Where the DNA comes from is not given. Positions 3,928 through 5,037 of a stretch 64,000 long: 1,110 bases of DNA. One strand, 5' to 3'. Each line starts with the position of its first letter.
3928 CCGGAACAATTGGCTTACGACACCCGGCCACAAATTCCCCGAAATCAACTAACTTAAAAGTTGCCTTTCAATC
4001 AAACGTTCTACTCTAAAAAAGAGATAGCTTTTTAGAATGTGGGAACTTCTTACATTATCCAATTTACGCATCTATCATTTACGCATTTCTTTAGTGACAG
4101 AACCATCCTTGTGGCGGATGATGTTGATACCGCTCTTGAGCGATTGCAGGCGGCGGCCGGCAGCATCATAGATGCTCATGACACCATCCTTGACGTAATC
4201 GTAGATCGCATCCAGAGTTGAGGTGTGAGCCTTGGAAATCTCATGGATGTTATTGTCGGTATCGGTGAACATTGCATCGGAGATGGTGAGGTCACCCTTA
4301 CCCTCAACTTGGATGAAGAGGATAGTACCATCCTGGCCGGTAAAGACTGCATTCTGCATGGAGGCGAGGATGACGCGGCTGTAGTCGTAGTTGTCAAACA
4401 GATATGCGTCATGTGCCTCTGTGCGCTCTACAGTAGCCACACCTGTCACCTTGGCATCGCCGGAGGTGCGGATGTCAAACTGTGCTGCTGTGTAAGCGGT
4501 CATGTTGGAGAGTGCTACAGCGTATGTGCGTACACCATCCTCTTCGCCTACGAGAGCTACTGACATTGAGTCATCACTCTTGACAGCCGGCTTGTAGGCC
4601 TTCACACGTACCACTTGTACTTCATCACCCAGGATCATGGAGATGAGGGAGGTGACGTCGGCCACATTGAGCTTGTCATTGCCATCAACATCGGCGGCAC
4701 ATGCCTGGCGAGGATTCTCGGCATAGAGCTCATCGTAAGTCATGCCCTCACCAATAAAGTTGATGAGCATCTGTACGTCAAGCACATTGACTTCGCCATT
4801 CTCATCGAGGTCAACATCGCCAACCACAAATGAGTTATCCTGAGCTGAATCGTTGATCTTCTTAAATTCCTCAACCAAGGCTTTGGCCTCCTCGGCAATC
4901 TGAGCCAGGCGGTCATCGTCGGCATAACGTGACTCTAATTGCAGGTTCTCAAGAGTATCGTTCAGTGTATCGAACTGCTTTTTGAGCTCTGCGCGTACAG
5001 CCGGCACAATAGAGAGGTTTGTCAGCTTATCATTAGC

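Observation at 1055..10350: Paired giant helical-repeat surface proteins with complementary cohesin-like and dockerin modules and T9SS-like tails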

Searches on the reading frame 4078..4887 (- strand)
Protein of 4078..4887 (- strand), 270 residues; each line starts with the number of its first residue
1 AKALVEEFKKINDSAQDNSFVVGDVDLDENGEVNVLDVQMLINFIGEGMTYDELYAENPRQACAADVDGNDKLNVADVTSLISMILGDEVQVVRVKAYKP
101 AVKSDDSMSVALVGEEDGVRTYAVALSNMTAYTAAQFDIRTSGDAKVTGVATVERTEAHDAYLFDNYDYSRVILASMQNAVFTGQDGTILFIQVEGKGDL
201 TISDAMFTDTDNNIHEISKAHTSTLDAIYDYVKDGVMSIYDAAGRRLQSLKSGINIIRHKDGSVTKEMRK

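Call 8: search_solved_structures(query=window:4078-4839:-, max_evalue=10, show_alignments=3)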
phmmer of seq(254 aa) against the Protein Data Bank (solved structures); distinct sequences matched with E-value up to 10: 5.
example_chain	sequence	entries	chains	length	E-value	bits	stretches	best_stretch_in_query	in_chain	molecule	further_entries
4uyp_B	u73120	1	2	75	0.21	14.3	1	4-71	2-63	Cellulosomal scaffoldin adaptor protein B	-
2rrt_A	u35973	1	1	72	0.24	14.1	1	10-66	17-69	Calmodulin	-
8x39_A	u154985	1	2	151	0.25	14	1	6-71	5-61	Serine protease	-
8x3a_A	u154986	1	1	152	0.25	14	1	6-71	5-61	Serine protease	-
2ro9_A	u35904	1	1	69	0.55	12.9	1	9-63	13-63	Calmodulin-2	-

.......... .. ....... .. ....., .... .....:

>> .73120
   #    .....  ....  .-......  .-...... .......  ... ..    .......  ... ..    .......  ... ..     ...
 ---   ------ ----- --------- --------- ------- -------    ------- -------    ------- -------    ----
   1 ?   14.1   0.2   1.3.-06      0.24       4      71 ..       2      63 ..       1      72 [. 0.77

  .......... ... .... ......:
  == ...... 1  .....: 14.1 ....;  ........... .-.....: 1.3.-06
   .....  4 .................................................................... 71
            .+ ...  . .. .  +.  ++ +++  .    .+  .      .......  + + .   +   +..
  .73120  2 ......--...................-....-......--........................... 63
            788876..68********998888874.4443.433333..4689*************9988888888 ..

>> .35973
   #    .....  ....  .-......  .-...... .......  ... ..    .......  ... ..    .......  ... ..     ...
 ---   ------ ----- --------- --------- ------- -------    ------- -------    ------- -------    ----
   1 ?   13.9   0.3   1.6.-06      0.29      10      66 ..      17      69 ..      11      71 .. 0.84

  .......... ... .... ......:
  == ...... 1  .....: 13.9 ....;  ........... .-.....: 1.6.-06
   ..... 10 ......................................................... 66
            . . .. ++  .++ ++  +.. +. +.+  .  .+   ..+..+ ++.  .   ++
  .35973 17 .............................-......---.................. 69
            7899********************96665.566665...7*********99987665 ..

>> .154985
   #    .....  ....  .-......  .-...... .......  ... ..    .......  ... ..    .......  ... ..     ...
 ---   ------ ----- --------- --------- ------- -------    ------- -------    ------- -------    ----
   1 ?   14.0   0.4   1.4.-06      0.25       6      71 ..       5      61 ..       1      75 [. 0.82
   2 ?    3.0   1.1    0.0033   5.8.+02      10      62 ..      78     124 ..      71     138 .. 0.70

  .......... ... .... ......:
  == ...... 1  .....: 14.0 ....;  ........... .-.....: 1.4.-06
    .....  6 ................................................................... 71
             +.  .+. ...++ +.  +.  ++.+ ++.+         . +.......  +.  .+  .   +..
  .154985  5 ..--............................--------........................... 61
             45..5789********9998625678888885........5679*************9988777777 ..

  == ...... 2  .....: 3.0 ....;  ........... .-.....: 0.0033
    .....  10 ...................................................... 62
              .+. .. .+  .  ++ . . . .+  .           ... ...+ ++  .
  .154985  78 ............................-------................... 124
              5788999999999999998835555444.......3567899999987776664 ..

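Call 16: find_homologous_proteins(query=window:4078-4887:-, max_evalue=0.001)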
Query seq(270 aa) (270 aa): 2 proteins with E <= 0.001 among 1618 candidates.
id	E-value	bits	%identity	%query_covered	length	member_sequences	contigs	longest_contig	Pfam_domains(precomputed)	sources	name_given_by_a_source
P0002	3.6e-65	238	45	100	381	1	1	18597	PF00404.25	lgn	-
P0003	5.6e-48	182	51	69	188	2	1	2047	-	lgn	-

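Call 18: find_encoding_contigs(protein=P0002, flank=10000, max_places=4)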
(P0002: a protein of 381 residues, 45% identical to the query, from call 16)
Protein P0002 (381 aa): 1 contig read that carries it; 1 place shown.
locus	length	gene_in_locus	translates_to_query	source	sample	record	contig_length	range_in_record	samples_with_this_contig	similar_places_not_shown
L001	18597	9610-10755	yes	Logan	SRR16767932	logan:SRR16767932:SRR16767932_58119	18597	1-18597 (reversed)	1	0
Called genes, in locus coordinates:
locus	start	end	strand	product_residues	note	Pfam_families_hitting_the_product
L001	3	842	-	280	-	?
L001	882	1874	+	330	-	PF17101:Stealth_CR1 (weak), PF17102:Stealth_CR3 (faint), PF11380:Stealth_CR2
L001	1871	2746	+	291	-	PF00535:Glycos_transf_2 (weak), PF01697:Glyco_transf_92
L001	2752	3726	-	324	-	PF17101:Stealth_CR1, PF11380:Stealth_CR2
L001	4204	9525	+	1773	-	PF04108:ATG17_like (faint), PF04513:Baculo_PEP_C (faint)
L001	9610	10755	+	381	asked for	PF00404:Dockerin_1 (weak)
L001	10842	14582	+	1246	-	-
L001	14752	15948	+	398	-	PF20706:GT4-conflict (weak), PF00534:Glycos_transf_1, PF13692:Glyco_trans_1_4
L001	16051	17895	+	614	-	PF00884:Sulfatase, PF01663:Phosphodiest (faint)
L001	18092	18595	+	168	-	?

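Call 50: predict_structure(alignment_id=A2)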
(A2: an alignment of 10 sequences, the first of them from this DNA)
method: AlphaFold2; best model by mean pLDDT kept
length: 256 residues; sequences in the alignment: 10
mean_pLDDT: 81.7   pTM: 0.72
mean pLDDT of the five models: 81.7, 80.9, 80.7, 79.3, 78.7
residues with pLDDT >= 90: 105; 70-90: 111; 50-70: 15; < 50: 25
segments of 3 or more residues with pLDDT < 50: 1-4, 76-85, 210-220
pLDDT, mean of each block of 10 residues (from residue 1): 63 83 93 94 90 85 88 55 47 86 91 92 93 95 96 94 92 94 89 87 73 42 74 73 78 76
secondary structure, 60 per line:
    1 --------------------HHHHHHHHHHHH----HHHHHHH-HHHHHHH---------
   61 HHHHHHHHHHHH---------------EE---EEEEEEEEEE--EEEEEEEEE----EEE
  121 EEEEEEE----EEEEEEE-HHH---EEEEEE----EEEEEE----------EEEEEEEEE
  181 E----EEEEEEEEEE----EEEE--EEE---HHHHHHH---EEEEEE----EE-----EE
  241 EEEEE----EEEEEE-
elements in order: H21-32 H37-43 H45-51 H61-72 E93-102 E105-113 E118-127 E132-138 E146-151 E156-161 E172-181 E186-195 E200-203 E206-208 H212-218 E222-227 E239-245 E250-255
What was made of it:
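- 4222..4569 (-): B cohesin-like module 3. AlphaFold2 block pLDDT 86-96 over most of the module (call 50).
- On Dockerin type I (Pfam PF00404): Helices are predicted at cassette residues 21-32 and 61-72, plus two linker helices, with block pLDDT 83-94 over residues 11-70 (call 50).
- On T9SS type A sorting domain (TIGR04183 / PF18962): The tail is 47-49 aa. The model of B's tail shows one short helix and three strands, with block pLDDT 73-78 (call 50).
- Its modelled confidence is moderate (block pLDDT 73-78; call 50). The single-chain model has pTM 0.72 despite low-confidence linkers, which is compatible with some fixed inter-domain packing (call 50).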

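Call 55: fold_search(model_id=the predicted structure, library=pdb)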
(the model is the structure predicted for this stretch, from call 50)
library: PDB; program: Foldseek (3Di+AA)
matches with E <= 10: 1751; with E <= 0.001: 55
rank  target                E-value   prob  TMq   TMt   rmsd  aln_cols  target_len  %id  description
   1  2xdh                  3.9e-07  1.00  0.36  0.62   5.5       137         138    9  Non-cellulosomal cohesin from the hyperthermophilic archaeon Archaeoglobus fulgidus (released 2010-05-26)
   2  2jh2_A                1.1e-06  1.00  0.39  0.70   3.2       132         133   13  X-ray crystal structure of a cohesin-like module from Clostridium perfringens (released 2007-11-06)
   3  5nrk_A                1.6e-06  1.00  0.38  0.63   3.9       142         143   11  Crystal structure of the sixth cohesin from Acetivibrio cellulolyticus' scaffoldin B in complex with Cel5 dockerin S15 (released 2018-01-31)
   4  2w1n                  1.9e-06  1.00  0.38  0.42  16.9       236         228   10  cohesin and fibronectin type-III double module construct from the Clostridium perfringens glycoside hydrolase GH84C (released 2009-02-03)
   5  2jh2_C                2.6e-06  1.00  0.40  0.73   3.0       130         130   12  X-ray crystal structure of a cohesin-like module from Clostridium perfringens (released 2007-11-06)
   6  2vo8                  4.8e-06  1.00  0.41  0.74   2.6       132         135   10  Cohesin module from Clostridium perfringens ATCC13124 family 33 glycoside hydrolase. (released 2008-09-02)
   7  6kgc_A                8.0e-06  1.00  0.36  0.59   4.7       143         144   15  Crystal structure of CaDoc0917(R49D)-CaCohA2 complex at pH 5.4 (released 2020-07-08)
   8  2jh2_B                8.9e-06  1.00  0.39  0.70   3.2       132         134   11  X-ray crystal structure of a cohesin-like module from Clostridium perfringens (released 2007-11-06)
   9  2o4e_MODEL_1_A        9.4e-06  1.00  0.40  0.59   3.9       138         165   13  The solution structure of a protein-protein interaction module from a family 84 glycoside hydrolase of Clostri (released 2007-11-06)
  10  6kgf_A                1.3e-05  1.00  0.35  0.58   4.1       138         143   15  Crystal structure of CaDoc0917(R16D)-CaCohA2 complex at pH 8.2 (released 2020-07-08)
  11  6kgd_A                1.4e-05  1.00  0.36  0.59   4.1       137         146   15  Crystal structure of CaDoc0917(R49D)-CaCohA2 complex at pH 8.0 (released 2020-07-08)
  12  6kgf_C                4.3e-05  1.00  0.37  0.60   3.9       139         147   16  Crystal structure of CaDoc0917(R16D)-CaCohA2 complex at pH 8.2 (released 2020-07-08)
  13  6kg8_MODEL_1_A        5.4e-05  1.00  0.33  0.51   5.9       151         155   16  Solution structure of CaCohA2 from Clostridium acetobutylicum (released 2020-07-08)
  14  4ums                  6.7e-05  1.00  0.32  0.49   6.5       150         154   12  The crystal structure of the seventh ScaB type I cohesin from Pseudobacteroides cellulosolvens (released 2015-05-06)
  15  4fl4_K                8.4e-05  1.00  0.33  0.47   5.2       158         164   10  Scaffoldin conformation and dynamics revealed by a ternary complex from the Clostridium thermocellum cellulosome (released 2012-06-27)
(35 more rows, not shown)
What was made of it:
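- On Cohesin (Pfam PF00963): B module: top 19 hits are all cohesins; 2vo8 has target TM 0.74 and rmsd 2.6 A (calls 50, 55).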

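Call 67: find_related_loci(query=A4, collection=genome_contigs, flank=10000)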
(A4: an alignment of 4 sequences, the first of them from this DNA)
Query A4 (256 aa) in genome_contigs; peptide patterns used: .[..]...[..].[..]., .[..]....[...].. (x = any residue, [..] = any of these).
33 stretches matched a pattern; 10 encode a relative of the query (tblastn E <= 1e-3); 10 distinct loci.
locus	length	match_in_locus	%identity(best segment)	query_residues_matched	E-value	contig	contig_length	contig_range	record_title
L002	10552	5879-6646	52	1-256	1e-83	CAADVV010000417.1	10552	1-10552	MAG TPA_asm: Bacteroidales bacterium, isolate HGM05197, WGS project CAADVV010000000 data, contig: ERS235633_25_k95_64474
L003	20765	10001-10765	38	3-256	1e-56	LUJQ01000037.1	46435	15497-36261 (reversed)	MAG: Bacteroidales bacterium M6 M6_2137, whole genome shotgun sequence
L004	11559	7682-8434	38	1-256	5e-54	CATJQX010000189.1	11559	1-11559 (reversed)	MAG: uncultured Muribaculaceae bacterium isolate iMGMC-520_1678881688 genome assembly, contig: MegahitA5_65546, whole ge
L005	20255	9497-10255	38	1-256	2e-53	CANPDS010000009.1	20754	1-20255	MAG TPA_asm: uncultured Muribaculum sp. isolate SRR15730559_bin.30_metawrap_v1.3_MAG genome assembly, contig: NODE.2317_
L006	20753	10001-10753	37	1-256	3e-53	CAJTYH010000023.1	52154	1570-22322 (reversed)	MAG TPA_asm: uncultured Muribaculaceae bacterium isolate MGBC123817 genome assembly, contig: MGBC123817.23, whole genome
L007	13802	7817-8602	39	1-256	5e-51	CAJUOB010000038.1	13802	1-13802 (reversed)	MAG TPA_asm: uncultured Muribaculaceae bacterium isolate MGBC156312 genome assembly, contig: MGBC156312.38, whole genome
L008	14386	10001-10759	38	4-256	1e-50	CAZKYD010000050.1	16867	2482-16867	MAG TPA_asm: uncultured Alistipes sp. isolate SRP222552_co1_395 genome assembly, contig: NODE_2284_length_16867_cov_19.2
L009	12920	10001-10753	41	15-256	3e-48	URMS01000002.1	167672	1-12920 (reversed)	uncultured Porphyromonadaceae bacterium isolate UMGS1145 genome assembly, contig: NODE_34_length_167672_cov_41.909377, w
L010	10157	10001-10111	51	220-256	5e-6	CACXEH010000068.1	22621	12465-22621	MAG: uncultured Bacteroidales bacterium isolate RUG11179 genome assembly, contig: RUG11179_asm_68, whole genome shotgun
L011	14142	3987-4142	40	203-255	8e-6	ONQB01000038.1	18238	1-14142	uncultured Prevotella sp. isolate RUG541 genome assembly, contig: scaffold_2400, whole genome shotgun sequence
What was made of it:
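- Tried and rejected: A 4-sequence alignment worked (call 67).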

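Call 87: search_protein_families(library=pfam, proteins=[L002:425-6649:+, L003:4718-10768:+, L005:4052-10258:+, L009:4532-10756:+], max_evalue=0.01)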
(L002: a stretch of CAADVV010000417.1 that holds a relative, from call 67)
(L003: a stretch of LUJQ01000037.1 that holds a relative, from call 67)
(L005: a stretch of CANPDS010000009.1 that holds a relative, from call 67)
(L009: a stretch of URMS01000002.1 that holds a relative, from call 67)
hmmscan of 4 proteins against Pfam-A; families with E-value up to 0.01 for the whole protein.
L002:425-6649:+ (2074 aa): 2 families
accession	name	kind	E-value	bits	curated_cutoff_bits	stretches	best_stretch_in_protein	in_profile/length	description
PF02183.23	HALZ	-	0.0001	22.8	28.1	0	1655-1671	7-23/43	Homeobox associated leucine zipper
PF00404.24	Dockerin_1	-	0.0013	19.3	22.9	1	1826-1884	1-53/57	Dockerin type I domain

L003:4718-10768:+ (2016 aa): 1 family
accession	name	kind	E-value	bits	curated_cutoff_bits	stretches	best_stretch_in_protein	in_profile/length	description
PF18570.6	Nup54_57_C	-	0.0054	16.7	25.6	0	1057-1072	9-24/29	NUP57/Nup54 C-terminal domain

L005:4052-10258:+ (2068 aa): 3 families
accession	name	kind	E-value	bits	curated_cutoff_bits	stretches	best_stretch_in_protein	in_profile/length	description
PF00404.24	Dockerin_1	-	6.4e-11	42.7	22.9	1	1823-1880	1-55/57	Dockerin type I domain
PF25764.1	KIF21A_4th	-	0.00027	21.1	33.1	1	1576-1654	67-149/183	KIF21A-like domain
PF01765.24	RRF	-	0.0025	18.1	29.7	1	1121-1178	101-157/164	Ribosome recycling factor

L009:4532-10756:+ (2074 aa): 0 families
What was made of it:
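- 4621..4821 (-): B dockerin (two Ca-loop plus helix segments). The L005 ortholog scores 42.7 bits (call 87).
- On Dockerin type I (Pfam PF00404): Orthologs: L005 42.7 bits, L002 19.3 bits, no hit in L003 or L009 (call 87).
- One ortholog scores 42.7 bits (call 87).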

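Call 100: search_dna_similar(query=window:4078-4845:-, collection=phages, mode=protein, max_evalue=0.001, max_rows=8)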
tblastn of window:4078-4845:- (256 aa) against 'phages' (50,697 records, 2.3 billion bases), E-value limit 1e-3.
No match.

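Call 101: search_dna_similar(query=window:4078-4845:-, collection=plasmids, mode=protein, max_evalue=0.001, max_rows=8)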
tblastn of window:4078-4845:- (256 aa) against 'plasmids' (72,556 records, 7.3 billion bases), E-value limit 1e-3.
No match.

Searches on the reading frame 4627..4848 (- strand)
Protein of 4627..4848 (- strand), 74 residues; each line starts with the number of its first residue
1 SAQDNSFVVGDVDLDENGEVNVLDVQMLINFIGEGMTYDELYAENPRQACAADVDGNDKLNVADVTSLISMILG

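Call 97: search_solved_structures(query=A7, max_evalue=1, show_alignments=2)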
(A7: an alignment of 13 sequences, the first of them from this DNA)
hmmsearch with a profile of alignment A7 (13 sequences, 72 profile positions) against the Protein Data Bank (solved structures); distinct sequences matched with E-value up to 1: 142 (the best 60 are shown).
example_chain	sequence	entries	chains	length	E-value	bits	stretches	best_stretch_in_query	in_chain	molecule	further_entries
4fl4_A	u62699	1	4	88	2.8e-08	37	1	9-65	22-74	Glycoside hydrolase family 9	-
2mte_A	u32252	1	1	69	3.5e-08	36.7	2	8-32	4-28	Cellulose 1,4-beta-cellobiosidase (reducing end) CelS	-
1daq_A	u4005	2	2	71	3.7e-08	36.6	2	8-32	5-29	ENDOGLUCANASE SS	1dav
8zvk_A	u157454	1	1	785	6e-08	36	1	2-63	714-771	AaBgIC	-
4cj0_A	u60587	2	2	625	8.4e-08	35.5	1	4-65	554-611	ENDOGLUCANASE D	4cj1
1clc_A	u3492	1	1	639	8.7e-08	35.5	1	4-65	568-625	ENDOGLUCANASE CELD; EC: 3.2.1.4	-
4uyp_B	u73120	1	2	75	1e-07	35.2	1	6-71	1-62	Cellulosomal scaffoldin adaptor protein B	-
2ccl_B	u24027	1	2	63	1.7e-07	34.5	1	9-64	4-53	ENDO-1,4-BETA-XYLANASE Y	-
8x39_A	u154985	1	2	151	2.1e-07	34.2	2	4-62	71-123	Serine protease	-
8x3a_A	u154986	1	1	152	2.3e-07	34.1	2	4-62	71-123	Serine protease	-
4uyq_B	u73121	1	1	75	2.4e-07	34.1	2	6-69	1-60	Cellulosomal scaffoldin adaptor protein B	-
3ul4_B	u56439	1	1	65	2.7e-07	33.9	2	10-36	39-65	Cellulosome enzyme, dockerin type I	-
1ohz_B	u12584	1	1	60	7.3e-07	32.5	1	9-64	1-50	ENDO-1,4-BETA-XYLANASE Y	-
5nrk_B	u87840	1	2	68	1.6e-06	31.4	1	9-33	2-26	DocCel5: Type I dockerin repeat domain from A. cellulolyticus family 5 endoglucanase WP_01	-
8ajy_B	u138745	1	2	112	1.7e-06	31.3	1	3-68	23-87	Dockerin from ScaH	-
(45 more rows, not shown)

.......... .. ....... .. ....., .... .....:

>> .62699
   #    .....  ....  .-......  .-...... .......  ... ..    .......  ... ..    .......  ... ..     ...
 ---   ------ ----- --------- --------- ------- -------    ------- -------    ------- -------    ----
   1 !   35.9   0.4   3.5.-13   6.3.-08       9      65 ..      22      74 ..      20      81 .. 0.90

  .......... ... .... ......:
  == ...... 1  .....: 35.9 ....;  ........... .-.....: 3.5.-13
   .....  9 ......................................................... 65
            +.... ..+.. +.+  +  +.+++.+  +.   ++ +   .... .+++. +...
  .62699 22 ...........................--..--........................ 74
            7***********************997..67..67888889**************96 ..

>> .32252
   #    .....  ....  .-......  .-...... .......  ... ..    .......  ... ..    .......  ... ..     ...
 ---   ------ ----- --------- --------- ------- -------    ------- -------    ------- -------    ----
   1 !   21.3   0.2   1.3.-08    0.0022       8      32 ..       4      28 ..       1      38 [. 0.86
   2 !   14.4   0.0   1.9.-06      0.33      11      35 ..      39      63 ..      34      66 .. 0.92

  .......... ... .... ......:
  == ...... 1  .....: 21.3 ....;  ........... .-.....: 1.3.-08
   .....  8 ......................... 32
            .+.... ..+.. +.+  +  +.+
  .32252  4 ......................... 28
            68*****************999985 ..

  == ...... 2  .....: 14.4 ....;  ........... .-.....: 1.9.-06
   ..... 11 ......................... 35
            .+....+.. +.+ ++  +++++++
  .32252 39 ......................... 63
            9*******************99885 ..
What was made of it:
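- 4621..4821 (-): An ortholog profile hits about 25 solved dockerins first (best 2.8e-8; call 97).
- On Dockerin type I (Pfam PF00404): The ortholog profile hits 4fl4_A at 2.8e-8, with about 25 dockerins ranked ahead of calmodulins (call 97).
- An ortholog profile ranks about 25 solved dockerins above calmodulin EF-hands (call 97).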
